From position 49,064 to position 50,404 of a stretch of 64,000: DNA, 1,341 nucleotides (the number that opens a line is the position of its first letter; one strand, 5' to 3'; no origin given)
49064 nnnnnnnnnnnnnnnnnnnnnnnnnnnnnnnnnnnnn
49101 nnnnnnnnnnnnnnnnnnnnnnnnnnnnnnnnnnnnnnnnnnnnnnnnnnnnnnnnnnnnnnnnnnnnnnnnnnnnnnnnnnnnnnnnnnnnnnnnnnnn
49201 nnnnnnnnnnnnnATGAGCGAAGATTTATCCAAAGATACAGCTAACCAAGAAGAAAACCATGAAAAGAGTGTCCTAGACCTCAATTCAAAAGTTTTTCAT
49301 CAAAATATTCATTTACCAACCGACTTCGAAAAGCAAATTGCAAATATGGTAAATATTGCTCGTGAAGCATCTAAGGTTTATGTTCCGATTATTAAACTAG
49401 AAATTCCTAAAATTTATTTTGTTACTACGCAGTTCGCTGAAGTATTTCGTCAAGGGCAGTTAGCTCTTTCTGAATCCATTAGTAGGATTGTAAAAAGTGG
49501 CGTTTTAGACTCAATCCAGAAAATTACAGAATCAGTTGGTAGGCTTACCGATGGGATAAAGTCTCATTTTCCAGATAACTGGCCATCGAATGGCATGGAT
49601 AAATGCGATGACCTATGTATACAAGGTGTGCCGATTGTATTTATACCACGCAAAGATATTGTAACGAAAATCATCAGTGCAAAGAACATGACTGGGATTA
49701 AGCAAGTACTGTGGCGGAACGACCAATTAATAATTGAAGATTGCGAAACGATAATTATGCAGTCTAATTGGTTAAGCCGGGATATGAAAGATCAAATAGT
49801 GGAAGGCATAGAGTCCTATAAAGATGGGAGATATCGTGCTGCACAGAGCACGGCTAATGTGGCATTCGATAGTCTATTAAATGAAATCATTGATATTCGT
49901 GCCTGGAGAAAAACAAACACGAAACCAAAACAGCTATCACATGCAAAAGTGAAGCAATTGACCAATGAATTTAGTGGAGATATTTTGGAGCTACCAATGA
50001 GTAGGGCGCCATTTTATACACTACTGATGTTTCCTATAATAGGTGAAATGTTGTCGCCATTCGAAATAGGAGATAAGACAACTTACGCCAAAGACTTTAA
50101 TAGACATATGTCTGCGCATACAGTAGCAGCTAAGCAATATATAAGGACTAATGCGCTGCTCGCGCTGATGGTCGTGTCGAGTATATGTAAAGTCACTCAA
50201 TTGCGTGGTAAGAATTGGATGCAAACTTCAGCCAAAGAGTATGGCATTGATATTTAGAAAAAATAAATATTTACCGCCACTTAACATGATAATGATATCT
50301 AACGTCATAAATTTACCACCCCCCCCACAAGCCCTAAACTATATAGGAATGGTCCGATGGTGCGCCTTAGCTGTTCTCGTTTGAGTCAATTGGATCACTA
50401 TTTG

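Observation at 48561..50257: Translationally coupled two-gene module with a HEPN-like Rx4H protein: candidate abortive-infection or toxin-antitoxin system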

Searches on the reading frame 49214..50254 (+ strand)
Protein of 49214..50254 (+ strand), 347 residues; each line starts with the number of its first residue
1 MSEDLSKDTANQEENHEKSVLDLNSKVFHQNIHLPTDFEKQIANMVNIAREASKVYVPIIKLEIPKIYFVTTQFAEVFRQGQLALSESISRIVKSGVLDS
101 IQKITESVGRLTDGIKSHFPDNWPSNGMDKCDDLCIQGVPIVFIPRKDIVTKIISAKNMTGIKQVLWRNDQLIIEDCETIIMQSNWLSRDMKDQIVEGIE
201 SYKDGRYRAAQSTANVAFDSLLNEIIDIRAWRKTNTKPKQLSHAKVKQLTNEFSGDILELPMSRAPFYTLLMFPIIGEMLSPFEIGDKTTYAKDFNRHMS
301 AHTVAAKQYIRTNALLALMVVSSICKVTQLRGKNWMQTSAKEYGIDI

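Call 3: search_protein_families(library=pfam, proteins=[window:49214-50254:+], max_evalue=1)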
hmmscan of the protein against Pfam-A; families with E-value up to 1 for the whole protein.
window:49214-50254:+ (347 aa): 1 family
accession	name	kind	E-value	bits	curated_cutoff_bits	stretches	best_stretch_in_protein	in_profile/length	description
PF14860.11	DrrA_P4M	-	0.22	11.9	26.2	1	3-51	49-97/103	DrrA phosphatidylinositol 4-phosphate binding domain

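Call 4: search_protein_families(library=padloc, proteins=[window:49214-50254:+], max_evalue=1)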
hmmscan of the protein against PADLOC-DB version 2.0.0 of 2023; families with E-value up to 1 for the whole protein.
window:49214-50254:+ (347 aa): 0 families

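Call 5: search_protein_families(library=ncbifam, proteins=[window:49214-50254:+], max_evalue=1)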
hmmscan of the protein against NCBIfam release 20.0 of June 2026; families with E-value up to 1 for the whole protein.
window:49214-50254:+ (347 aa): 0 families

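Call 6: search_protein_families(library=phrogs, proteins=[window:49214-50254:+], max_evalue=1)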
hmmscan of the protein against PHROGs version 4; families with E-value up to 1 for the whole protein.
window:49214-50254:+ (347 aa): 2 families
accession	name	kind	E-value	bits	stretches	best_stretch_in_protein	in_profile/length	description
phrog_35363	-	unknown function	0.022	15.5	1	16-46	12-42/56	-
phrog_31167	-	unknown function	0.092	12.6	1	96-228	338-471/515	-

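Call 11: find_homologous_proteins(query=window:49214-50254:+, max_evalue=0.001)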
Query window:49214-50254:+ (347 aa): 15 proteins with E <= 0.001 among 781 candidates.
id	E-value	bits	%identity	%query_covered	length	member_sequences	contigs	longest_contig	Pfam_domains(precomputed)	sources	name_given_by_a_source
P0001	2.8e-227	771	99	100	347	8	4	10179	-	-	-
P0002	6.9e-138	477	60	97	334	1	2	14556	-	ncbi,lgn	-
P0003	2.3e-135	469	59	97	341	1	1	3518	-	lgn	-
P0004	2.6e-112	393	52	96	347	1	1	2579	-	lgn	-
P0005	1.0e-111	391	56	89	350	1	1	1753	-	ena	-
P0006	9.2e-110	385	54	90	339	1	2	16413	-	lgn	-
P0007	1.7e-107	377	52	90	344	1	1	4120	-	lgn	-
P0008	5.3e-106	372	52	90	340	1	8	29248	-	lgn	-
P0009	1.5e-105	371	52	90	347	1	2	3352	-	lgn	-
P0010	3.7e-99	350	50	87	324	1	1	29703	-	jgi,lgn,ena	-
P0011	1.6e-98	348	54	93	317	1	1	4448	-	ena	-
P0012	7.0e-91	323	54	80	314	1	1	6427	-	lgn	-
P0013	4.7e-88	313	47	90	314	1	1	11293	-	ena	-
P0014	1.2e-78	283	54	71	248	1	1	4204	-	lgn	-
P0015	3.6e-77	278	44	91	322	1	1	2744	-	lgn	-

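Call 14: find_encoding_contigs(protein=P0008, flank=6000, max_places=2)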
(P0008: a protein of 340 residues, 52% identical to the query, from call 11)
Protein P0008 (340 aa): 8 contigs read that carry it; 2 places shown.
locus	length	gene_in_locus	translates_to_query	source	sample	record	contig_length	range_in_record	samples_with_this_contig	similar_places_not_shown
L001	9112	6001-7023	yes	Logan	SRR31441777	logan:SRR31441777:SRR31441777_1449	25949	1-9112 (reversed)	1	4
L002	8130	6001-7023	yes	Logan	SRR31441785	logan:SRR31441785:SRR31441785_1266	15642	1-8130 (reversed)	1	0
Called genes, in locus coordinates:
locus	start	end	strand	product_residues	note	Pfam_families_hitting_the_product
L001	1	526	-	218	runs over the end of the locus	PF01551:Peptidase_M23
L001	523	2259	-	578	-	PF01935:DUF87, PF12846:AAA_10, PF19044:P-loop_TraG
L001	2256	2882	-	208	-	PF26593:TraC-like (weak)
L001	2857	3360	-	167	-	PF12666:PrgI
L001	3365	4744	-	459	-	PF18895:T4SS_pilin (weak)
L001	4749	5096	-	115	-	PF04956:TrbC, PF18895:T4SS_pilin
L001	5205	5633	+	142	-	-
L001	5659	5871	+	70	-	PF12844:HTH_19 (weak), PF13560:HTH_31, PF01381:HTH_3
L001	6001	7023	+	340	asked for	-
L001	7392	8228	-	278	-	PF00717:Peptidase_S24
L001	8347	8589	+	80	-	PF09954:DUF2188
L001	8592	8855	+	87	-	-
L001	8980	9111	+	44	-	?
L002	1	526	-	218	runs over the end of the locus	PF01551:Peptidase_M23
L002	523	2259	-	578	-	PF01935:DUF87, PF12846:AAA_10, PF19044:P-loop_TraG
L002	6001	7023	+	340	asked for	-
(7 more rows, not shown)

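Call 15: find_encoding_contigs(protein=P0010, flank=6000, max_places=2)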
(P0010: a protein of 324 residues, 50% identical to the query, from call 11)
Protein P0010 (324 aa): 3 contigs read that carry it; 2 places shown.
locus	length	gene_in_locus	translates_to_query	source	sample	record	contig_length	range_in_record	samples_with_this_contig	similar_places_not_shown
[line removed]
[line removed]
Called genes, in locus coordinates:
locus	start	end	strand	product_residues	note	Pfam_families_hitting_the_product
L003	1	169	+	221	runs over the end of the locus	-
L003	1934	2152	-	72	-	-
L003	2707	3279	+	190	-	PF11611:DUF4352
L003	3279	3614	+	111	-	-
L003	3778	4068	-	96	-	-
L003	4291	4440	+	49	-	-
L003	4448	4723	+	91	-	-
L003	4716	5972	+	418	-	PF00817:IMS, PF11799:IMS_C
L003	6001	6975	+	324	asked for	-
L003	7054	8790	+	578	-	-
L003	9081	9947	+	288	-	-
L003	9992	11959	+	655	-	PF00270:DEAD, PF04851:ResIII, PF18766:SWI2_SNF2, PF00271:Helicase_C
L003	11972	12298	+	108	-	-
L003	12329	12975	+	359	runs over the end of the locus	PF00348:polyprenyl_synt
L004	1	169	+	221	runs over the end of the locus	-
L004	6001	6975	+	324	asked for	-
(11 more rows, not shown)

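Call 16: find_encoding_contigs(protein=P0002, flank=6000, max_places=2)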
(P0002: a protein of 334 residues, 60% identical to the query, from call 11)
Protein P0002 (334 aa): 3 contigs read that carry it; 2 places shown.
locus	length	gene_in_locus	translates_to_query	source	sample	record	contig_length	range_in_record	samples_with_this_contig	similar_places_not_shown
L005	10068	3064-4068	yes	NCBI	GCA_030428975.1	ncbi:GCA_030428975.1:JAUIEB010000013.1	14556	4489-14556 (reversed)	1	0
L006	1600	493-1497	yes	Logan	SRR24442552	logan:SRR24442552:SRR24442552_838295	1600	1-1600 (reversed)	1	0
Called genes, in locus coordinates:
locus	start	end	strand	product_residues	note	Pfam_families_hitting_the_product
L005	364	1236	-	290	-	PF09015:NgoMIV_restric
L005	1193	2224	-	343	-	PF00145:DNA_methylase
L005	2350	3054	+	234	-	PF18734:HEPN_AbiU2 (weak)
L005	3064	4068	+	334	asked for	-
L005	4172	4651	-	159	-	PF07963:N_methyl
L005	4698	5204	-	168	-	PF13238:AAA_18, PF13671:AAA_33 (faint), PF01202:SKI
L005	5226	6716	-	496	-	PF06738:ThrE, PF12821:ThrE_2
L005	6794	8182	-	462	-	PF06824:Glyco_hydro_125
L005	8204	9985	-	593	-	PF00496:SBP_bac_5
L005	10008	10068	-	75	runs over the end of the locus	PF03840:SecG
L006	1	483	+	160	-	?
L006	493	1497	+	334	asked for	-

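Call 21: find_encoding_contigs(protein=P0006, flank=5000, max_places=1)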
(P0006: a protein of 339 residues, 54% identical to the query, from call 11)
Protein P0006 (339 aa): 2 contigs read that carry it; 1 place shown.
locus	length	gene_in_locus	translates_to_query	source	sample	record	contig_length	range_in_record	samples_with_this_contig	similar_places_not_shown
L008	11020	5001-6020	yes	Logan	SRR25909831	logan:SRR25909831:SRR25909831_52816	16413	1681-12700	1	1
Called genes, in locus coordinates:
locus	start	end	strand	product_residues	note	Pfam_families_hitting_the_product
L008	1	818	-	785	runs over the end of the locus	PF02086:MethyltransfD12 (faint), PF13156:Mrr_cat_2 (faint), PF04471:Mrr_cat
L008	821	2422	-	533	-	PF01555:N6_N4_Mtase, PF02086:MethyltransfD12 (faint), PF01555:N6_N4_Mtase (weak)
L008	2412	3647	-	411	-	PF02086:MethyltransfD12, PF03602:Cons_hypoth95 (faint), PF02086:MethyltransfD12 (weak)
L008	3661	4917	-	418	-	PF00239:Resolvase, PF07508:Recombinase, PF13408:Zn_ribbon_recom (weak)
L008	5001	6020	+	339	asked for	-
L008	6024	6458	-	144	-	-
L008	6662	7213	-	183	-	-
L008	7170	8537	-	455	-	PF02195:ParB_N, PF01555:N6_N4_Mtase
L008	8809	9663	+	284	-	-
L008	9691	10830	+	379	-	PF09723:Zn_ribbon_8 (faint)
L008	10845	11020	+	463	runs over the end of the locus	PF13742:tRNA_anti_2, PF01336:tRNA_anti-codon (weak), PF02601:Exonuc_VII_L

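Call 22: find_encoding_contigs(protein=P0013, flank=5000, max_places=1)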
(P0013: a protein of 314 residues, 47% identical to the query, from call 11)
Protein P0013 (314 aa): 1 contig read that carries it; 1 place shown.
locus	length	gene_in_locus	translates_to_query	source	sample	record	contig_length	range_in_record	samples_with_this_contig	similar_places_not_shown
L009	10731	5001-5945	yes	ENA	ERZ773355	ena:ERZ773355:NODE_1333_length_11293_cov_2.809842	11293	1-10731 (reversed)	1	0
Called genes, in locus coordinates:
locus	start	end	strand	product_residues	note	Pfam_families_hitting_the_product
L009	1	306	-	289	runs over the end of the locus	?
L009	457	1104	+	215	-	PF00027:cNMP_binding, PF13545:HTH_Crp_2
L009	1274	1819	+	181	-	-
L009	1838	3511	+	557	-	PF01565:FAD_binding_4, PF02913:FAD-oxidase_C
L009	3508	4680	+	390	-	PF01134:GIDA (faint), PF07992:Pyr_redox_2, PF13454:NAD_binding_9 (faint), PF00070:Pyr_redox (weak)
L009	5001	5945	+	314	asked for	-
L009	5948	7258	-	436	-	PF00239:Resolvase, PF07508:Recombinase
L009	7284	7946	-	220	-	PF03372:Exo_endo_phos (weak)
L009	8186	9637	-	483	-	PF17289:Terminase_6C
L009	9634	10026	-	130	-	-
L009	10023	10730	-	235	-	?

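Call 23: find_encoding_contigs(protein=P0012, flank=5000, max_places=1)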
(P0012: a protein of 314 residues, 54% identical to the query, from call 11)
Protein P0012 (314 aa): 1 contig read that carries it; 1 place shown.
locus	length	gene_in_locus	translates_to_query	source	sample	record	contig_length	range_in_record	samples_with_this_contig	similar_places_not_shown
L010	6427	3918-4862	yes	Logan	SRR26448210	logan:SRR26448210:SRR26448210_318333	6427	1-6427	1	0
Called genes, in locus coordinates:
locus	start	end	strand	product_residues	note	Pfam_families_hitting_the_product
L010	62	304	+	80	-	-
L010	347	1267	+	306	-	PF14088:DUF4268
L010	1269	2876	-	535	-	PF02463:SMC_N, PF11398:DUF2813 (weak), PF13175:AAA_15, PF13476:AAA_23 (faint), PF13304:AAA_21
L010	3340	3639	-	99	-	PF03992:ABM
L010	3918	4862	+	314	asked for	-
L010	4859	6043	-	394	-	PF00239:Resolvase, PF07508:Recombinase, PF13408:Zn_ribbon_recom (weak)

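Call 24: find_encoding_contigs(protein=P0007, flank=5000, max_places=1)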
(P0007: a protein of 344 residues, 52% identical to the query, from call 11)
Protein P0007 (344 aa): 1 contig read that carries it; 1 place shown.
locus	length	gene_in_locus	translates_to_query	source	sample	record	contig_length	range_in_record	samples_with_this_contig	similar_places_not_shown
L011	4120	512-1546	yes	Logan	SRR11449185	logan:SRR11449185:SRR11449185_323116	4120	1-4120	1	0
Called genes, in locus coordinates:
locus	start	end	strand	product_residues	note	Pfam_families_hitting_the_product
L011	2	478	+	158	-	?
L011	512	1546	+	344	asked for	-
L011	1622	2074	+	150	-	PF04471:Mrr_cat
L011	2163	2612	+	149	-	PF01243:PNPOx_N, PF12900:Pyridox_ox_2 (weak)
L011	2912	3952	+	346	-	PF01926:MMR_HSR1, PF02421:FeoB_N (weak), PF06071:YchF-GTPase_C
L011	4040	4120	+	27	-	?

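Call 34: predict_structure(alignment_id=A1)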
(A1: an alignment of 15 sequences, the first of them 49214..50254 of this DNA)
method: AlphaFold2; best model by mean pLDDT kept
length: 347 residues; sequences in the alignment: 15
mean_pLDDT: 65.8   pTM: 0.62
mean pLDDT of the five models: 65.8, 58.1, 57.8, 57.5, 50.6
residues with pLDDT >= 90: 69; 70-90: 100; 50-70: 61; < 50: 117
segments of 3 or more residues with pLDDT < 50: 1-35, 37-43, 45-78, 90-96, 107-109, 111-114, 283-304
pLDDT, mean of each block of 10 residues (from residue 1): 33 30 29 43 47 37 32 45 51 49 51 58 81 86 92 88 92 96 91 94 91 86 75 60 68 71 76 84 40 32 59 92 92 85 71
secondary structure, 60 per line:
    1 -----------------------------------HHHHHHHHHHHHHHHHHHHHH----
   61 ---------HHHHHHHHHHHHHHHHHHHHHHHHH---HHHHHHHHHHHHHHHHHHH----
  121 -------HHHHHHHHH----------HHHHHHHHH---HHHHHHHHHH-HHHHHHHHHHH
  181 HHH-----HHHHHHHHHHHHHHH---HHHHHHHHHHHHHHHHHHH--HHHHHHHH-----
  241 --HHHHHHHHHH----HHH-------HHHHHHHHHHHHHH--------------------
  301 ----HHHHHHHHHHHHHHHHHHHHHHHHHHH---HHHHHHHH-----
elements in order: H36-56 H70-94 H98-116 H128-136 H147-155 H159-168 H170-183 H189-203 H207-225 H228-235 H243-252 H267-280 H305-331 H335-342

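Call 35: search_protein_families(library=pfam, proteins=[L005:2350-3051:+, L011:2-475:+, L003:7054-8787:+, L001:5205-5630:+, L008:6024-6458:-], max_evalue=1)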
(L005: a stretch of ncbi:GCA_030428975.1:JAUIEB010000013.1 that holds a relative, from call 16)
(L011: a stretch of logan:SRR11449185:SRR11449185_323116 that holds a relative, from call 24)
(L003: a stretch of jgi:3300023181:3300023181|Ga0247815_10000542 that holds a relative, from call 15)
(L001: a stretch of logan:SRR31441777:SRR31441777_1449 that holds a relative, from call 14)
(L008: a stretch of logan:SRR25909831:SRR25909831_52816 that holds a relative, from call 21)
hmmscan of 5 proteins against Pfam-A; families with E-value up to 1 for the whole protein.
L005:2350-3051:+ (234 aa): 5 families
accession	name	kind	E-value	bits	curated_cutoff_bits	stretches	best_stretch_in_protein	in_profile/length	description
PF18734.6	HEPN_AbiU2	-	3.4e-07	30.4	26.8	1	21-192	5-185/193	AbiU2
PF22745.1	Nlig-Ia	-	0.037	15.1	27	1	134-200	6-72/92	DNA ligase-like, N-terminal NAD+-binding domain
PF14860.11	DrrA_P4M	-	0.11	12.9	26.2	1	125-174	52-101/103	DrrA phosphatidylinositol 4-phosphate binding domain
PF20489.3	Birna_RdRp_C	-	0.17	12.8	28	1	143-176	50-84/106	Birnavirus RNA dependent RNA polymerase (VP1), C-terminal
PF24610.1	DUF7623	-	0.2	12.2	27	0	152-175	12-35/64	Domain of unknown function (DUF7623)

L011:2-475:+ (158 aa): 0 families

L003:7054-8787:+ (578 aa): 2 families
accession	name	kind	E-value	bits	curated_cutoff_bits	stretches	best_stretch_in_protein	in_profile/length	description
PF24098.1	DUF7380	-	6.6e-05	23.2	27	1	92-162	101-171/177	Domain of unknown function (DUF7380)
PF16193.11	AAA_assoc_2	-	0.099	13.3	34.3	1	172-229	9-69/81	AAA C-terminal domain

L001:5205-5630:+ (142 aa): 0 families

L008:6024-6458:- (144 aa): 1 family
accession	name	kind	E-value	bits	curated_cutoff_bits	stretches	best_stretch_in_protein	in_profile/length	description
PF25184.1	YxzE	-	0.27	12.7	40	1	21-58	6-42/65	YxzE-like putative bacteriocin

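Call 37: search_protein_representatives(alignment_id=A1)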
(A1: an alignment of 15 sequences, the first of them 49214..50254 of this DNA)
Query: 15 sequences, 336 profile positions. Proteins with E-value up to 0.001 (for the whole library): 969; up to 1e-10: 221; up to 1e-30: 10. The best 150 are listed.
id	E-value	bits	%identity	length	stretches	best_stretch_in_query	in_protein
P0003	9.7e-166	567.5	-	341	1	4-335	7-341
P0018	1.6e-97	343.2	-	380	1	27-335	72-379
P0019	5.0e-81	289.0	-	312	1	24-325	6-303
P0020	2.6e-79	283.3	-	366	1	40-333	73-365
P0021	3.3e-79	283.0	-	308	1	28-335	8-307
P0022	1.2e-77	277.9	-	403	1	34-333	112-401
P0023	2.9e-39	151.7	-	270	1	103-333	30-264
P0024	3.6e-33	131.6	-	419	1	15-328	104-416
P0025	9.2e-32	127.0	-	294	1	45-328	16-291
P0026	5.6e-31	124.4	-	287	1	89-326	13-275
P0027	2.5e-27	112.5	-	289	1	71-328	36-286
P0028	2.8e-23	99.1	-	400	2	95-216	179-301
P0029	3.8e-22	95.4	-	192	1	41-220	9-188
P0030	5.5e-22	94.9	-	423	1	54-324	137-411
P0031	6.3e-22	94.7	-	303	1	101-325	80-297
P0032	5.3e-19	85.1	-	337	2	14-217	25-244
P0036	5.1e-18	81.8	-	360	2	58-211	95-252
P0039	1.9e-17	79.9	-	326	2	89-209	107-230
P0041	2.8e-17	79.4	-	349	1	90-312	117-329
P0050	2.8e-16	76.1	-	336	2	32-217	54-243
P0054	4.6e-16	75.4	-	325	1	58-313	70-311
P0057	8.0e-16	74.6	-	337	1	14-314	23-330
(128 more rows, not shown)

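Call 39: fold_search(model_id=the predicted structure, library=pdb)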
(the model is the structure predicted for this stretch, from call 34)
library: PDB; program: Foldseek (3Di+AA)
matches with E <= 10: 101; with E <= 0.001: 0
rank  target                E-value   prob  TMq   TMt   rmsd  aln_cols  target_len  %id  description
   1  8cqd_A                1.1e+00  0.12  0.16  0.20  17.5       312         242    8  Cryo-EM structure of hexameric proteorhodopsin A18L mutant (released 2024-07-03)
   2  5uen_B                1.2e+00  0.06  0.13  0.12  28.4       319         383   12  Crystal structure of the human adenosine A1 receptor A1AR-bRIL in complex with the covalent antagonist DU172 at 3.2A r (released 2017-03-01)
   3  9ynu_E                1.3e+00  0.06  0.12  0.10  20.3       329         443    9  Tra1 and core modules including core tip of ctSAGA complex (released 2025-12-03)
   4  8sbj_A                1.4e+00  0.04  0.10  0.05  21.1       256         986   14  Co-structure Phosphatidylinositol 4,5-bisphosphate 3-kinase catalytic subunit alpha isoform complexed with brain penet (released 2023-07-19)
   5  8xvk_R                1.9e+00  0.04  0.12  0.11  30.4       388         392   12  Cryo-EM structure of ETAR bound with Ambrisentan (released 2024-08-28)
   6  7f1q_R                2.0e+00  0.05  0.13  0.13  24.1       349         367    8  Cryo-EM structure of the chemokine receptor CCR5 in complex with MIP-1a and Gi (released 2021-07-14)
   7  4w8p_A                2.1e+00  0.08  0.18  0.19  26.0       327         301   12  Crystal structure of RIAM TBS1 in complex with talin R7R8 domains (released 2014-12-03)
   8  5tvn                  2.2e+00  0.04  0.12  0.11  27.9       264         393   13  Crystal structure of the LSD-bound 5-HT2B receptor (released 2017-02-01)
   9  4iar                  2.4e+00  0.05  0.14  0.13  24.7       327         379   12  Crystal structure of the chimeric protein of 5-HT1B-BRIL in complex with ergotamine (PSI Community Target) (released 2013-03-13)
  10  6nct_A                2.4e+00  0.04  0.11  0.05  21.1       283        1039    8  Structure of p110alpha/niSH2 - vector data collection (released 2019-02-06)
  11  8th3_A                2.6e+00  0.07  0.18  0.16  29.6       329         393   11  Structure of AT118-H Nanobody Antagonist in Complex with the Angiotensin II Type I Receptor (released 2024-05-22)
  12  2qfc_A                3.0e+00  0.06  0.13  0.15  17.8       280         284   12  Crystal Structure of Bacillus thuringiensis PlcR complexed with PapR (released 2007-11-06)
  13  4ovu_A                3.0e+00  0.04  0.13  0.06  21.1       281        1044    8  Crystal Structure of p110alpha in complex with niSH2 of p85alpha (released 2014-09-03)
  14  5nbq_B                3.0e+00  0.03  0.12  0.13  19.1       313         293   10  The structure of the tripartite complex between OspE, the C-terminal domains of factor H and C3dg (released 2017-12-06)
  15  5swg_A                3.1e+00  0.04  0.13  0.06  21.2       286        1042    8  Crystal Structure of PI3Kalpha in complex with fragments 5 and 21 (released 2017-02-15)
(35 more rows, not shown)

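Call 40: search_protein_families(library=pfam, alignment_id=A2, max_evalue=0.01)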
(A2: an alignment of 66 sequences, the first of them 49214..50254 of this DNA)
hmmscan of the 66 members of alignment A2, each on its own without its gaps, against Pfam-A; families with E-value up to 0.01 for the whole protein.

A. member 1, window:49214-50254:+ (347 aa): 0 families

B. families by the number of members that match (of 66 scanned): 6 families
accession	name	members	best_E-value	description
PF14357.11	DUF4404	1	0.00076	Domain of unknown function (DUF4404)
PF08771.16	FRB_dom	1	0.00094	FKBP12-rapamycin binding domain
PF06279.16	DUF1033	1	0.0018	Protein of unknown function (DUF1033)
PF01845.23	CcdB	1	0.002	CcdB protein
PF02865.22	STAT_int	1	0.003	STAT protein, protein interaction domain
PF07516.18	SecA_SW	1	0.0032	SecA Wing and Scaffold domain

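Call 41: search_solved_structures(query=A2, max_evalue=10, show_alignments=3)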
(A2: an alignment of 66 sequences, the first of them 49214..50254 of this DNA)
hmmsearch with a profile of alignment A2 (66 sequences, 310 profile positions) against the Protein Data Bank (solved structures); distinct sequences matched with E-value up to 10: 51.
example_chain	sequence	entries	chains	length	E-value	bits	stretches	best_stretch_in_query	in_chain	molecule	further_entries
9r1o_A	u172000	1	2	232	0.0018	21.1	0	19-84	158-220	sc-apCC-6-DPH-NR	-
8qad_A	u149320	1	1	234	0.011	18.5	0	25-86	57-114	sc-apCC-6-LLIA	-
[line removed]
8a3k_UNK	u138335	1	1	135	0.058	16.2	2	23-83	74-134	sc-apCC-4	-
4v6m_A0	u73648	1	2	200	0.059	16.2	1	18-93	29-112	Apolipoprotein A-I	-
1av1_A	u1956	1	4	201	0.06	16.1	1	18-93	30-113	APOLIPOPROTEIN A-I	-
6clz_B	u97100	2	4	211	0.064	16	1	14-93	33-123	Apolipoprotein A-I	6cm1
3qhy_A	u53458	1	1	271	0.065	16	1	39-141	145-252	Beta-lactamase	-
7kjr_C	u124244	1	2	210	0.074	15.8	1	19-93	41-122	Apolipoprotein A-I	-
8qaf_A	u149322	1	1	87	0.074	15.8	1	22-82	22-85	sc-apCC-8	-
6pts_A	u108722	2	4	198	0.074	15.8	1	18-93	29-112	Apolipoprotein A-I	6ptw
8eqs_C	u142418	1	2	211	0.074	15.8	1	19-93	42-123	Apolipoprotein A-I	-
4tql_A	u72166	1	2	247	0.076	15.8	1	9-91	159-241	Three helix bundle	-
2msc_A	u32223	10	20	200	0.078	15.8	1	18-93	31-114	Apolipoprotein A-I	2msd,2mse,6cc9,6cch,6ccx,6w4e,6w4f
3s84_A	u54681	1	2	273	0.11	15.3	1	9-101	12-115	Apolipoprotein A-IV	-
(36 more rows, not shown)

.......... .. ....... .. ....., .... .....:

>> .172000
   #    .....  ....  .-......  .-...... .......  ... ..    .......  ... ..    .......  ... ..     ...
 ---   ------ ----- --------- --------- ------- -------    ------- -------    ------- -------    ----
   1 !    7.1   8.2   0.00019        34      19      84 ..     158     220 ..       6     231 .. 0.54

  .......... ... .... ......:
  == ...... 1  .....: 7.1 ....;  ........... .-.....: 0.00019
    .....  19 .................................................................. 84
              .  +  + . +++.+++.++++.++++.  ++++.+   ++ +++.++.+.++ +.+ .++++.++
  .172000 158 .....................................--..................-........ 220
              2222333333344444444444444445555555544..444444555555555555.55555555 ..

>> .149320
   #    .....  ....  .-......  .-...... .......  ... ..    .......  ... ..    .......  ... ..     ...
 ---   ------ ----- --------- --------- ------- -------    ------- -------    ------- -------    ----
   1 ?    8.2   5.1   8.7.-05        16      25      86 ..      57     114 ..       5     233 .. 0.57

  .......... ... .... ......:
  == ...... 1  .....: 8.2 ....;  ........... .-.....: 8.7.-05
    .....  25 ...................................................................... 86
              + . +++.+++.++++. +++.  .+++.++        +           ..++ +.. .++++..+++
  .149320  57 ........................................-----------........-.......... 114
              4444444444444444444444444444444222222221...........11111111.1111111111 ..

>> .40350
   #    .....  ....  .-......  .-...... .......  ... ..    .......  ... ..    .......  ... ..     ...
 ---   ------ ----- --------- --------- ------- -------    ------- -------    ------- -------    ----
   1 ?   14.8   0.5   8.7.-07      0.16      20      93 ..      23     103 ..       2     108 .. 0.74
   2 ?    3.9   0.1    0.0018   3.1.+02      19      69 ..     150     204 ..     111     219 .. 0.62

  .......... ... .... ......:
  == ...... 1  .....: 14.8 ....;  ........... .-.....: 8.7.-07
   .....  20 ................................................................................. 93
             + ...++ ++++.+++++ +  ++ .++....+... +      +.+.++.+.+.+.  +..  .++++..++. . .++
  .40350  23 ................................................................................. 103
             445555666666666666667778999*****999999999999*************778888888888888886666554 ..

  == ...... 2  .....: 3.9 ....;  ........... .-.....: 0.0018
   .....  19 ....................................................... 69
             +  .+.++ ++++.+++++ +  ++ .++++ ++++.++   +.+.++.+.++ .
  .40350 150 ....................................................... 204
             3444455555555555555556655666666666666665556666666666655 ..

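Call 44: find_related_loci(query=A1, collection=genome_contigs, flank=6000)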
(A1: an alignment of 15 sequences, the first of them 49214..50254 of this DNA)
Query A1 (347 aa) in genome_contigs; peptide patterns used: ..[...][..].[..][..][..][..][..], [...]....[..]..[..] (x = any residue, [..] = any of these).
48 stretches matched a pattern, but none encodes a relative of the query by tblastn (E <= 1e-3).
